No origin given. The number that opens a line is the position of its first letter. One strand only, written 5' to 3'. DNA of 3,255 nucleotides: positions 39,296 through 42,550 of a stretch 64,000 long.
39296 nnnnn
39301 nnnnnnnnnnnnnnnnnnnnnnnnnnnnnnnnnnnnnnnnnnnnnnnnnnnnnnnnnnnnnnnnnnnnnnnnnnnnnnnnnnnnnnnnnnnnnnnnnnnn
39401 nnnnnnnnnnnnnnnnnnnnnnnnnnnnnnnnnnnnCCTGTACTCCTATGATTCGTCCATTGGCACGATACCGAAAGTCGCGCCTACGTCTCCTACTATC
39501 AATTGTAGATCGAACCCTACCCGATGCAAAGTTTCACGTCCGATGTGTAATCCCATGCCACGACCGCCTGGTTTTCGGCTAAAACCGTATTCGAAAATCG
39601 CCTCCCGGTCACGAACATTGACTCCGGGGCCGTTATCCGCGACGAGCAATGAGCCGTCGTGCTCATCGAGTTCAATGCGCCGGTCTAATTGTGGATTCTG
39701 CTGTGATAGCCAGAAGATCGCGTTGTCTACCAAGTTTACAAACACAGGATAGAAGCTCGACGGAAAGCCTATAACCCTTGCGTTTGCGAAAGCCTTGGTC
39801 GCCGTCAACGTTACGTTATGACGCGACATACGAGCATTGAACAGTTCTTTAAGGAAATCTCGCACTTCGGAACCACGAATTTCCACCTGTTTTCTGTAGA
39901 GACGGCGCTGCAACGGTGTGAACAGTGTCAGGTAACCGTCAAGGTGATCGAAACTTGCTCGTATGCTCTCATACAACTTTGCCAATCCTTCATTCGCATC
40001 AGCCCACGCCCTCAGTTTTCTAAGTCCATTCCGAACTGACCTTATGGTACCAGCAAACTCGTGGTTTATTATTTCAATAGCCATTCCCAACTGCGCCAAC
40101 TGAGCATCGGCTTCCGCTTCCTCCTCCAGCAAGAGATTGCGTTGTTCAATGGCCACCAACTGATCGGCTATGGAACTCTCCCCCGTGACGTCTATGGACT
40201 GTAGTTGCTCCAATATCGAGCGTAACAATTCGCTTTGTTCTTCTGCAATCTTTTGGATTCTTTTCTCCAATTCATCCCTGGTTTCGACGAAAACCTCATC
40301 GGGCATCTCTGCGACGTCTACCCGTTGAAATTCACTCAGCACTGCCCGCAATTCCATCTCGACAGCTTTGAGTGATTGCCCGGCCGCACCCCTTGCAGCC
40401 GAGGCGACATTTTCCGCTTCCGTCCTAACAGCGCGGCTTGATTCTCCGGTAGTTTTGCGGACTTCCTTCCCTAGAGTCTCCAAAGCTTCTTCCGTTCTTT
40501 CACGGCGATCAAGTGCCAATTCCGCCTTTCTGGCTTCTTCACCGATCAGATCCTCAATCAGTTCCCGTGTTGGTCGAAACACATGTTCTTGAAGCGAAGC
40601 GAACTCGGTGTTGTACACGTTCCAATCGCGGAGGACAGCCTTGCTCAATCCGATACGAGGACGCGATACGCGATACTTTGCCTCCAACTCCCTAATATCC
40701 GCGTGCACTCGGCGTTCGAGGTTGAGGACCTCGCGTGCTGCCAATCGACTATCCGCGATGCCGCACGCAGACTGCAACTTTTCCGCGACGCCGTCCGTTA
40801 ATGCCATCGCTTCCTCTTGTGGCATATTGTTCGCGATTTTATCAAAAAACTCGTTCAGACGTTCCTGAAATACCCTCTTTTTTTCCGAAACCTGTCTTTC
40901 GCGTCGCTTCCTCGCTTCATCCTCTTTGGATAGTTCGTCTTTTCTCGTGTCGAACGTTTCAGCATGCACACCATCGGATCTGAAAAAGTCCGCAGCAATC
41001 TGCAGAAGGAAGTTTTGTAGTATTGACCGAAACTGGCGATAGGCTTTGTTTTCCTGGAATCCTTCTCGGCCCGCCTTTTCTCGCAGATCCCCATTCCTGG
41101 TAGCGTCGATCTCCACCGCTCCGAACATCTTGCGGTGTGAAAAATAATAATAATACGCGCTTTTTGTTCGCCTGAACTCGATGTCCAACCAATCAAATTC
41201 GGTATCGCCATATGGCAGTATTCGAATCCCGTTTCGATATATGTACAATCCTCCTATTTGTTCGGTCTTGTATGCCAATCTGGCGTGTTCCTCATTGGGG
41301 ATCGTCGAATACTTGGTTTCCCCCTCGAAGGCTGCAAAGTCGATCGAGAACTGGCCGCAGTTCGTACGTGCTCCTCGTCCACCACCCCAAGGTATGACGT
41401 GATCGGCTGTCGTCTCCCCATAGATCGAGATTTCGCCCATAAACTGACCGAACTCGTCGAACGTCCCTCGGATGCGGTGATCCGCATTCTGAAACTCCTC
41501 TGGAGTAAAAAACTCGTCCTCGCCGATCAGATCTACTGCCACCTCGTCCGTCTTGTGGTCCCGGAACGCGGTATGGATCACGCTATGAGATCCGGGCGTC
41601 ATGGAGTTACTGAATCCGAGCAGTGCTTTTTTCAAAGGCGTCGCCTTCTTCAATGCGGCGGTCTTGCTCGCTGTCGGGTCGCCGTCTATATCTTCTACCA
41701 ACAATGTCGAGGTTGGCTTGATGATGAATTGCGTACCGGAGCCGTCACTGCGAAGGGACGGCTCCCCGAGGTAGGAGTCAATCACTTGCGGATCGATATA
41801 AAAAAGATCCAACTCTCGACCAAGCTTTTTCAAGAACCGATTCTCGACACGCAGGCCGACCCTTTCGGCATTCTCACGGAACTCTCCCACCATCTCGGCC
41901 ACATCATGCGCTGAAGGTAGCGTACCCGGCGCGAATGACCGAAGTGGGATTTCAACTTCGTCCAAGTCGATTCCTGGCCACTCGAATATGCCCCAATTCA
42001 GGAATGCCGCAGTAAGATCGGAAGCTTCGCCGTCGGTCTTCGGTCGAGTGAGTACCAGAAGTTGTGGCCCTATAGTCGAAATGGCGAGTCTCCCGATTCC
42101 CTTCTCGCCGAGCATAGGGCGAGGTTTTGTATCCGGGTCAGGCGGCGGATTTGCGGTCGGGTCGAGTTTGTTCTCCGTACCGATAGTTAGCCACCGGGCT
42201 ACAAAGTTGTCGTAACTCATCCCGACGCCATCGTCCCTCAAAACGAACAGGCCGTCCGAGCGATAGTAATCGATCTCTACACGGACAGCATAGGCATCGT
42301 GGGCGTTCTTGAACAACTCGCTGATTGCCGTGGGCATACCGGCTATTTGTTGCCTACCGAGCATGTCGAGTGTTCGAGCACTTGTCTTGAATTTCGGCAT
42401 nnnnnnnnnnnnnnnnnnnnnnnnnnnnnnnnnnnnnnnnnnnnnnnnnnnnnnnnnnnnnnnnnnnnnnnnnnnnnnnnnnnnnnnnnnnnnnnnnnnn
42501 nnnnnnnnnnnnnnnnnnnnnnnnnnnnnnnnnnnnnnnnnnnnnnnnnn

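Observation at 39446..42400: Unusual domain fusion: an Hsp90/MutL/MORC-type GHKL ATPase at the N-terminus of a bona fide histidine kinase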

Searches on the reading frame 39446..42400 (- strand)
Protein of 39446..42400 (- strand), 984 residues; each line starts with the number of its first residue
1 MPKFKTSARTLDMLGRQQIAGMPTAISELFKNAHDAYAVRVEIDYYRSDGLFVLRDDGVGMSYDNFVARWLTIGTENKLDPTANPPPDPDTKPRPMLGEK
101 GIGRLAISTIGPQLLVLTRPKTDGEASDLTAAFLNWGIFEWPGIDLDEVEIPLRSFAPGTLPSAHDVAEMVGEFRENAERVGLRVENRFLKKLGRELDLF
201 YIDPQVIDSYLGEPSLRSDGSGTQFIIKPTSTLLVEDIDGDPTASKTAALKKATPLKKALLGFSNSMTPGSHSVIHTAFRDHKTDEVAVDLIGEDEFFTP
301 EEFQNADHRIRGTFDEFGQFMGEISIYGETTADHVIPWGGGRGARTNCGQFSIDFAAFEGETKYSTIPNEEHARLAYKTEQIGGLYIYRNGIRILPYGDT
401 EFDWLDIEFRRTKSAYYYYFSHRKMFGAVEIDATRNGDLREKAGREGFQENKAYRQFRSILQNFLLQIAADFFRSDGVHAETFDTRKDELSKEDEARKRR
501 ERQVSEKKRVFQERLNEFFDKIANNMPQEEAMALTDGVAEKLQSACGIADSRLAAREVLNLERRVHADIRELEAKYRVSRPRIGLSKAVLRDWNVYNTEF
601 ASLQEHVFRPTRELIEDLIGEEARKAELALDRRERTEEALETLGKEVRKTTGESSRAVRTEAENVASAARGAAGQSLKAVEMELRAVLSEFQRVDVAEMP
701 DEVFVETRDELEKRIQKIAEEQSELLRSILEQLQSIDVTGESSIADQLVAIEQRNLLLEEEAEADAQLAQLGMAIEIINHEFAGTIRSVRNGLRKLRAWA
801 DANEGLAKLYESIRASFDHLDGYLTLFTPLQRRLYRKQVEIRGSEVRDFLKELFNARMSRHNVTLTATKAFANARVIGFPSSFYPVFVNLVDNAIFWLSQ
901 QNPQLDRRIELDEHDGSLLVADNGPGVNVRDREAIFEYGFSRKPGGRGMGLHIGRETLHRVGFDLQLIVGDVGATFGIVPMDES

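Call 3: search_protein_families(library=pfam, proteins=[window:39446-42400:-], max_evalue=0.1)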
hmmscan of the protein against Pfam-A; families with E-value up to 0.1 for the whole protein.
window:39446-42400:- (984 aa): 3 families
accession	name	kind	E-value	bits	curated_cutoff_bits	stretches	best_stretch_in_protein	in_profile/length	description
PF19191.5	HEF_HK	-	2.2e-29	102.2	24.1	1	770-836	1-67/67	HEF_HK domain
PF13589.12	HATPase_c_3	-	3.3e-14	53.5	25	1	24-125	5-99/137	Histidine kinase-, DNA gyrase B-, and HSP90-like ATPase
PF02518.31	HATPase_c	-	1.1e-13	52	26.4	1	883-967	6-93/111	Histidine kinase-, DNA gyrase B-, and HSP90-like ATPase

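Call 4: search_protein_families(library=padloc, proteins=[window:39446-42400:-], max_evalue=0.1)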
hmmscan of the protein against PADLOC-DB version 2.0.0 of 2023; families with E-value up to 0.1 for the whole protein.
window:39446-42400:- (984 aa): 4 families
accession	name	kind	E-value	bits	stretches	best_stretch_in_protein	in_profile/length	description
PDLC03419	REase_II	-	8.7e-09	32.3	1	9-110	12-111/695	Type II restriction enzyme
PDLC03485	REase_II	-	1.5e-05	21.6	1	27-110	31-106/611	Type II restriction enzyme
PDLC03859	LmuB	-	0.0064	13.7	1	486-858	192-490/611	-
PDLC04602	PDC-M37A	-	0.041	11.6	1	705-763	68-124/277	-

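Call 5: search_protein_families(library=ncbifam, proteins=[window:39446-42400:-], max_evalue=0.1)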
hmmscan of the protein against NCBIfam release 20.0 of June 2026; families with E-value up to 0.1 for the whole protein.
window:39446-42400:- (984 aa): 26 families (the best 25 are shown)
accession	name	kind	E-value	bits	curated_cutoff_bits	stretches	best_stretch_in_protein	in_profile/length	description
NF050001.1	restrict_BbrUII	equivalog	1.5e-17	63.4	550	1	5-124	4-120/659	BbrUII/HgiDII family restriction enzyme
NF008298.1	PRK11086.1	subfamily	3.9e-10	38.8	520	1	883-969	424-511/529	DcuS/MalK family sensor histidine kinase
TIGR02966.1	phoR_proteo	equivalog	6.7e-09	35.2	334.2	1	850-965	198-317/333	phosphate regulon sensor histidine kinase PhoR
NF041735.1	hist_kin_RppB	equivalog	1.4e-06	27.4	400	1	846-959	297-415/438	two-component system sensor histidine kinase RppB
NF007898.0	PRK10604.1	equivalog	4.9e-06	26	478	1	832-971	266-411/433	two-component system sensor histidine kinase RstB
NF058527.1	HistKinChvGCaul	equivalog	1.1e-05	24.4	740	1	855-951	393-490/535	two-component sensor histidine kinase ChvG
NF047794.1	HisKinPtgB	equivalog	2.1e-05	23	1000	1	693-967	373-639/656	two-component system sensor histidine kinase PgtB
NF047352.1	P_loop_sacsin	domain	2.3e-05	24.8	50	1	25-78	3-53/80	sacsin N-terminal ATP-binding-like domain-containing protein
NF007007.0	PRK09470.1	equivalog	3.6e-05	22.9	486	1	858-957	331-433/463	envelope stress sensor histidine kinase CpxA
NF047465.1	hybrid_HK_LvrA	exception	6e-05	21.2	1200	1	886-957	320-396/819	hybrid histidine kinase/response regulator LvrA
NF053855.1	HisKinPhoRBctds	equivalog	8.4e-05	21.2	500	1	846-957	442-557/583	two-component system sensor histidine kinase PhoR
NF041945.1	LuxN_Vibrio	equivalog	0.00017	19.8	1550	1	883-954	579-652/839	quorum-sensing autoinducer 1 sensor kinase/phosphatase LuxN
NF008468.0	PRK11360.1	equivalog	0.00019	20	646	1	768-958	393-583/616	two-component system sensor histidine kinase AtoS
NF033092.0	HK_WalK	equivalog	0.00028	19.6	725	1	880-962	486-573/594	cell wall metabolism sensor histidine kinase WalK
NF007688.0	PRK10364.1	equivalog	0.00031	19.6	479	1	873-959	342-427/460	two-component system sensor histidine kinase ZraS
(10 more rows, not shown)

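Call 13: find_homologous_proteins(query=window:39446-42400:-)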
Query window:39446-42400:- (984 aa): 4126 proteins with E <= 0.001 among 8000 candidates; the best 120 are listed.
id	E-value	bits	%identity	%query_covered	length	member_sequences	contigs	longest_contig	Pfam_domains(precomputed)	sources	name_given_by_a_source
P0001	0.0e+0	2101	95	100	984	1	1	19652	PF02518.32,PF13589.13,PF19191.6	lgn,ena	-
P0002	0.0e+0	2020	91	100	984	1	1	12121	PF02518.32,PF13589.13,PF19191.6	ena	-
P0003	0.0e+0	2002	90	100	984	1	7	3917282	PF02518.32,PF13589.13,PF19191.6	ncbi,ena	-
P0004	0.0e+0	1980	90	100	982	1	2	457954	PF02518.32,PF13589.13,PF19191.6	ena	-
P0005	0.0e+0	1972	89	100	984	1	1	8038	PF02518.32,PF13589.13,PF19191.6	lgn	-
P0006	0.0e+0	1971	89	100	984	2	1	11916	PF02518.32,PF13589.13,PF19191.6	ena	-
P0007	0.0e+0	1960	89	100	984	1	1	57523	PF02518.32,PF13589.13,PF19191.6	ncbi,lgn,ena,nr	ncbi:MAG: ATP-binding protein [Gemmatimonadota bacterium]|nr:ATP-binding protein [Gemmatimonadota ba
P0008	0.0e+0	1945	88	100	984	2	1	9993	PF02518.32,PF13589.13,PF19191.6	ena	-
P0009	0.0e+0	1857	84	100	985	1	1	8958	PF02518.32,PF13589.13,PF19191.6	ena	-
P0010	0.0e+0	1815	82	100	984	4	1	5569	PF02518.32,PF13589.13,PF19191.6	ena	-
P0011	0.0e+0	1790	81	100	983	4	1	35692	PF02518.32,PF13589.13,PF19191.6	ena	-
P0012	0.0e+0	1763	80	100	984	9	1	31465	PF02518.32,PF13589.13,PF19191.6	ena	-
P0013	0.0e+0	1762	80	100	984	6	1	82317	PF02518.32,PF13589.13,PF19191.6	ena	-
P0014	0.0e+0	1759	79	100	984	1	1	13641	PF02518.32,PF13589.13,PF19191.6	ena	-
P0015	0.0e+0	1749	78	100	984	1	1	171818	PF02518.32,PF13589.13,PF19191.6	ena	-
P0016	0.0e+0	1748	78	100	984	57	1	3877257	PF02518.32,PF13589.13,PF19191.6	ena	-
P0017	0.0e+0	1747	78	100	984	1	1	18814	PF02518.32,PF13589.13,PF19191.6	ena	-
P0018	0.0e+0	1747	78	100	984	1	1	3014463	PF02518.32,PF13589.13,PF19191.6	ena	-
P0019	0.0e+0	1745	79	100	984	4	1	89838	PF02518.32,PF13589.13,PF19191.6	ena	-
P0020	0.0e+0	1744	79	100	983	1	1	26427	PF02518.32,PF13589.13,PF19191.6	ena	-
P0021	0.0e+0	1744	78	100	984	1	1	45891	PF02518.32,PF13589.13,PF19191.6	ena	-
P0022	0.0e+0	1743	79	100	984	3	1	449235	PF02518.32,PF13589.13,PF19191.6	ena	-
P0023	0.0e+0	1742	79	100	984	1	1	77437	PF02518.32,PF13589.13,PF19191.6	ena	-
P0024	0.0e+0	1742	78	100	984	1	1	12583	PF02518.32,PF13589.13,PF19191.6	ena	-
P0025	0.0e+0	1742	78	100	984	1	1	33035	PF02518.32,PF13589.13,PF19191.6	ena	-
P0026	0.0e+0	1741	78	100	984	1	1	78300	PF02518.32,PF13589.13,PF19191.6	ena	-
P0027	0.0e+0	1741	78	100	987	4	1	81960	PF02518.32,PF13589.13,PF19191.6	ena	-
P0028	0.0e+0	1740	78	100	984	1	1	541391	PF02518.32,PF13589.13,PF19191.6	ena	-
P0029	0.0e+0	1740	78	100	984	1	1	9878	PF02518.32,PF13589.13,PF19191.6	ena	-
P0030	0.0e+0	1739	79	100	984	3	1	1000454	PF02518.32,PF13589.13,PF19191.6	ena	-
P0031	0.0e+0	1739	78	100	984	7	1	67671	PF02518.32,PF13589.13,PF19191.6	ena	-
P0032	0.0e+0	1738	78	100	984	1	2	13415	PF02518.32,PF13589.13,PF19191.6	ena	-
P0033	0.0e+0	1738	79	100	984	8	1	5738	PF02518.32,PF13589.13,PF19191.6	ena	-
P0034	0.0e+0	1737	78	100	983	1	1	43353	PF02518.32,PF13589.13,PF19191.6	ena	-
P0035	0.0e+0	1736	78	100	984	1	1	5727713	PF02518.32,PF13589.13,PF19191.6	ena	-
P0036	0.0e+0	1735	78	100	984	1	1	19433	PF02518.32,PF13589.13,PF19191.6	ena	-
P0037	0.0e+0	1735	77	100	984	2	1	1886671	PF02518.32,PF13589.13,PF19191.6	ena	-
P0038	0.0e+0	1735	78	100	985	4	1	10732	PF02518.32,PF13589.13,PF19191.6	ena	-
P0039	0.0e+0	1734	78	100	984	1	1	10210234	PF02518.32,PF13589.13,PF19191.6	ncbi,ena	-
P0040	0.0e+0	1734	78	100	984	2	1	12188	PF02518.32,PF13589.13,PF19191.6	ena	-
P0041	0.0e+0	1733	79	100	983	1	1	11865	PF02518.32,PF13589.13,PF19191.6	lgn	-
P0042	0.0e+0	1733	78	100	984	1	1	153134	PF02518.32,PF13589.13,PF19191.6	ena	-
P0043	0.0e+0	1732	78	100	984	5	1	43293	PF02518.32,PF13589.13,PF19191.6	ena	-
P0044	0.0e+0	1731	78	100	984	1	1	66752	PF02518.32,PF13589.13,PF19191.6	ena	-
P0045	0.0e+0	1731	78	100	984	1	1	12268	PF02518.32,PF13589.13,PF19191.6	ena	-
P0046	0.0e+0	1730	78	100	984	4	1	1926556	PF02518.32,PF13589.13,PF19191.6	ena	-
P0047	0.0e+0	1730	78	100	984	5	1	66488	PF02518.32,PF13589.13,PF19191.6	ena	-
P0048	0.0e+0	1729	78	100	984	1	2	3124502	PF02518.32,PF13589.13,PF19191.6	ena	-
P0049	0.0e+0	1729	77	100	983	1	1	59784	PF02518.32,PF13589.13,PF19191.6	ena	-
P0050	0.0e+0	1728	77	100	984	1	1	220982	PF02518.32,PF13589.13,PF19191.6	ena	-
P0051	0.0e+0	1727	78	100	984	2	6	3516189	PF02518.32,PF13589.13,PF19191.6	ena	-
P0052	0.0e+0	1725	77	100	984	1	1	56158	PF02518.32,PF13589.13,PF19191.6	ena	-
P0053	0.0e+0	1725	78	100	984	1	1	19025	PF02518.32,PF13589.13,PF19191.6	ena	-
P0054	0.0e+0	1723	77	100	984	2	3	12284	PF02518.32,PF13589.13,PF19191.6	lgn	-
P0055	0.0e+0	1722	77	100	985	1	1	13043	PF02518.32,PF13589.13,PF19191.6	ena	-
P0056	0.0e+0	1720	77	100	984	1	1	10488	PF02518.32,PF13589.13,PF19191.6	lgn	-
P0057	0.0e+0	1719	77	100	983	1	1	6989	PF02518.32,PF13589.13,PF19191.6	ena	-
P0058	0.0e+0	1717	78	100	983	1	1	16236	PF02518.32,PF13589.13,PF19191.6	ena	-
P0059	0.0e+0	1716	78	100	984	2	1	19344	PF02518.32,PF13589.13,PF19191.6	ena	-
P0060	0.0e+0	1713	77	100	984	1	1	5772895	PF02518.32,PF13589.13,PF19191.6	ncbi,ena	-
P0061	0.0e+0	1713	77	100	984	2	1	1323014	PF02518.32,PF13589.13,PF19191.6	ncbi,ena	-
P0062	0.0e+0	1712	77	100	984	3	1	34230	PF02518.32,PF13589.13,PF19191.6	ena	-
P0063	0.0e+0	1712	77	100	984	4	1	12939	PF02518.32,PF13589.13,PF19191.6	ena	-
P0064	0.0e+0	1712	77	100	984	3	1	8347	PF02518.32,PF13589.13,PF19191.6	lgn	-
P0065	0.0e+0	1712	77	100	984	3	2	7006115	PF02518.32,PF13589.13,PF19191.6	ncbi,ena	-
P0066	0.0e+0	1711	77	100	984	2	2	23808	PF02518.32,PF13589.13,PF19191.6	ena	-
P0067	0.0e+0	1711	77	100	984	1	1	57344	PF02518.32,PF13589.13,PF19191.6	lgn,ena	-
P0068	0.0e+0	1711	77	100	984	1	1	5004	PF02518.32,PF13589.13,PF19191.6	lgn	-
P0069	0.0e+0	1710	77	100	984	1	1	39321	PF02518.32,PF13589.13,PF19191.6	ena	-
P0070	0.0e+0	1709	77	100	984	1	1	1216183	PF02518.32,PF13589.13,PF19191.6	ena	-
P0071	0.0e+0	1708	77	100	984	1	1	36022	PF02518.32,PF13589.13,PF19191.6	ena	-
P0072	0.0e+0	1708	77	100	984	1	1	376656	PF02518.32,PF13589.13,PF19191.6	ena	-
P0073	0.0e+0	1708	77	100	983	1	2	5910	PF02518.32,PF13589.13,PF19191.6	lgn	-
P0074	0.0e+0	1708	76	100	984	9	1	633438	PF02518.32,PF13589.13,PF19191.6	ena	-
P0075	0.0e+0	1708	77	100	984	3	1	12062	PF02518.32,PF13589.13,PF19191.6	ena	-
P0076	0.0e+0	1708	78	100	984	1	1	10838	PF02518.32,PF13589.13,PF19191.6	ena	-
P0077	0.0e+0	1707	77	100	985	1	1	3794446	PF02518.32,PF13589.13,PF19191.6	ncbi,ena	-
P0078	0.0e+0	1707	77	100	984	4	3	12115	PF02518.32,PF13589.13,PF19191.6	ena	-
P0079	0.0e+0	1707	77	100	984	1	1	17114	PF02518.32,PF13589.13,PF19191.6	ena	-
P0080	0.0e+0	1707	77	100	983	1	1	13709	PF02518.32,PF13589.13,PF19191.6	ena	-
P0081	0.0e+0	1707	77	100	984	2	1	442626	PF02518.32,PF13589.13,PF19191.6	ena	-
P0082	0.0e+0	1706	77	100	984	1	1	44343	PF02518.32,PF13589.13,PF19191.6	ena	-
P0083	0.0e+0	1705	77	100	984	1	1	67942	PF02518.32,PF13589.13,PF19191.6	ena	-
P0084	0.0e+0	1704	77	100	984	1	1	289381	PF02518.32,PF13589.13,PF19191.6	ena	-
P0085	0.0e+0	1704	76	100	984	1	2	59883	PF02518.32,PF13589.13,PF19191.6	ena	-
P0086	0.0e+0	1703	77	100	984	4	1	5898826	PF02518.32,PF13589.13,PF19191.6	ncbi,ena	-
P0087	0.0e+0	1703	77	100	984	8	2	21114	PF02518.32,PF13589.13,PF19191.6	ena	-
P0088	0.0e+0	1703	77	100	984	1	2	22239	PF02518.32,PF13589.13,PF19191.6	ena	-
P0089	0.0e+0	1703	76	100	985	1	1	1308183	PF02518.32,PF13589.13,PF19191.6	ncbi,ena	-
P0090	0.0e+0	1703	76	100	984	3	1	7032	PF02518.32,PF13589.13,PF19191.6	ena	-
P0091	0.0e+0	1702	76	100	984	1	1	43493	PF02518.32,PF13589.13,PF19191.6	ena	-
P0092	0.0e+0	1702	77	100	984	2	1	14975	PF02518.32,PF13589.13,PF19191.6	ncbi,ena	-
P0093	0.0e+0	1701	77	100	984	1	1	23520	PF02518.32,PF13589.13,PF19191.6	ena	-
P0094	0.0e+0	1700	77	100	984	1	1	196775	PF02518.32,PF13589.13,PF19191.6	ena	-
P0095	0.0e+0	1700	76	100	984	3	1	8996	PF02518.32,PF13589.13,PF19191.6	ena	-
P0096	0.0e+0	1700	77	100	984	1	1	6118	PF02518.32,PF13589.13,PF19191.6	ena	-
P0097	0.0e+0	1699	77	100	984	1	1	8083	PF02518.32,PF13589.13,PF19191.6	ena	-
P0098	0.0e+0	1698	75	100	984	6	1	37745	PF02518.32,PF13589.13,PF19191.6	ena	-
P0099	0.0e+0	1698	77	100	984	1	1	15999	PF02518.32,PF13589.13,PF19191.6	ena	-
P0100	0.0e+0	1698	77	100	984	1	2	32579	PF02518.32,PF13589.13,PF19191.6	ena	-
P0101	0.0e+0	1697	77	100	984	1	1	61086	PF02518.32,PF13589.13,PF19191.6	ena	-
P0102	0.0e+0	1697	77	100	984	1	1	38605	PF02518.32,PF13589.13,PF19191.6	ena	-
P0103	0.0e+0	1697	76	100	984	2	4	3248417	PF02518.32,PF13589.13,PF19191.6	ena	-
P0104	0.0e+0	1697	76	100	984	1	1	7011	PF02518.32,PF13589.13,PF19191.6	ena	-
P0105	0.0e+0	1695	76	100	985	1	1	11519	PF02518.32,PF13589.13,PF19191.6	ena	-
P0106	0.0e+0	1695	77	100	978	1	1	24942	PF02518.32,PF13589.13,PF19191.6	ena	-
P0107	0.0e+0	1694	77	100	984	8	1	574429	PF02518.32,PF13589.13,PF19191.6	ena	-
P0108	0.0e+0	1694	77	100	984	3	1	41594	PF02518.32,PF13589.13,PF19191.6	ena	-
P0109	0.0e+0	1694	76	100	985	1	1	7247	PF02518.32,PF13589.13,PF19191.6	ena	-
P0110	0.0e+0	1694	76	100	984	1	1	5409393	PF02518.32,PF13589.13,PF19191.6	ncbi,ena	-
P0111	0.0e+0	1694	77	100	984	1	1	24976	PF02518.32,PF13589.13,PF19191.6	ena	-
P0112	0.0e+0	1693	76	99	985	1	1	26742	PF02518.32,PF13589.13,PF19191.6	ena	-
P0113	0.0e+0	1692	76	100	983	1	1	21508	PF02518.32,PF13589.13,PF19191.6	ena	-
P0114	0.0e+0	1691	77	100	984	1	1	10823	PF02518.32,PF13589.13,PF19191.6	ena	-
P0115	0.0e+0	1690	76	100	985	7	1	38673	PF02518.32,PF13589.13,PF19191.6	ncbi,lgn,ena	-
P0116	0.0e+0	1690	76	100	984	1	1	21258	PF02518.32,PF13589.13,PF19191.6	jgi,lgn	-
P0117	0.0e+0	1690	76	100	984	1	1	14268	PF02518.32,PF13589.13,PF19191.6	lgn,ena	-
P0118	0.0e+0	1689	75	100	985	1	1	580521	PF02518.32,PF13589.13,PF19191.6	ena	-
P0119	0.0e+0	1689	76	100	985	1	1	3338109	PF02518.32,PF13589.13,PF19191.6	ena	-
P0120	0.0e+0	1688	76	100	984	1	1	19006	PF02518.32,PF13589.13,PF19191.6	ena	-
